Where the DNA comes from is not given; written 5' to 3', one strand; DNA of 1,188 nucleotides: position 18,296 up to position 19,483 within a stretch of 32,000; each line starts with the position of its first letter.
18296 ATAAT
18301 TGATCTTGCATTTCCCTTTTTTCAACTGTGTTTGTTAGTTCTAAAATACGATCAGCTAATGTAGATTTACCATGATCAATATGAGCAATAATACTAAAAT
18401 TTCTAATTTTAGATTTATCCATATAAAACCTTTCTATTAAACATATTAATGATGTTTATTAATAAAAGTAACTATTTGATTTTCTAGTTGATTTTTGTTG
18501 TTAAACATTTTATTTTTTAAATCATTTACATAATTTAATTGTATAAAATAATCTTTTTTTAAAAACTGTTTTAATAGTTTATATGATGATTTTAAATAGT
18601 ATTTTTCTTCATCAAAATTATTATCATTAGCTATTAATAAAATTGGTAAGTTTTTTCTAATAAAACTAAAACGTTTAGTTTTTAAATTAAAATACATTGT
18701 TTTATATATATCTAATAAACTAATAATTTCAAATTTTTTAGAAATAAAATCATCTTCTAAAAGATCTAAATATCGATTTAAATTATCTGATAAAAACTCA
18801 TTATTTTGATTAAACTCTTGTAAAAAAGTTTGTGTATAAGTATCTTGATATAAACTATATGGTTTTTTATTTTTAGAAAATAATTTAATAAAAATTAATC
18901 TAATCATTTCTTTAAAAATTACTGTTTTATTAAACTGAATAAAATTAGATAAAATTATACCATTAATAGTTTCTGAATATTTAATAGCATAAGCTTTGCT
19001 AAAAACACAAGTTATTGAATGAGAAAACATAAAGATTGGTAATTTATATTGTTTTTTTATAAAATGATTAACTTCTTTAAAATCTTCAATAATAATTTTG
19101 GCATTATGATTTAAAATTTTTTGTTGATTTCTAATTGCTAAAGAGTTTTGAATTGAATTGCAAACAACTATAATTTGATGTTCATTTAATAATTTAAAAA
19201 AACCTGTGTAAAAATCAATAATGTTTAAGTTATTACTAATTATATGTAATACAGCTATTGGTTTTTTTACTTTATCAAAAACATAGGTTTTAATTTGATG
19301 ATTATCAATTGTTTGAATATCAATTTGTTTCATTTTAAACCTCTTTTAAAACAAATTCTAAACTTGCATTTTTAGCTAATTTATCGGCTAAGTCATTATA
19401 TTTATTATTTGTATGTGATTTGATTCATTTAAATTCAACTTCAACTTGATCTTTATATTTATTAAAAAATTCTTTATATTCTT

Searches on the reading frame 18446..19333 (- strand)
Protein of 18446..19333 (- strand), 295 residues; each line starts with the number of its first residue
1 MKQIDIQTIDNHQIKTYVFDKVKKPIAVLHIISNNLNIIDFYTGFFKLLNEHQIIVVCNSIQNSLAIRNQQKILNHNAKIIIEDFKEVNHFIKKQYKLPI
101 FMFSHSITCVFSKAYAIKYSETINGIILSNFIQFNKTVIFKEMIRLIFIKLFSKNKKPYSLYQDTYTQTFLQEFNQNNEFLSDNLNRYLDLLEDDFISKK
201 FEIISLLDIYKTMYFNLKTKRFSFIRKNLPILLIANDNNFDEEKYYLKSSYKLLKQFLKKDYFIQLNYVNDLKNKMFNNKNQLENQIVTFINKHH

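Call 21: find_encoding_contigs(protein=window:18446-19333:-, flank=10000, max_places=10)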
Protein window:18446-19333:- (295 aa): no gene with exactly this product is on record in the collection.
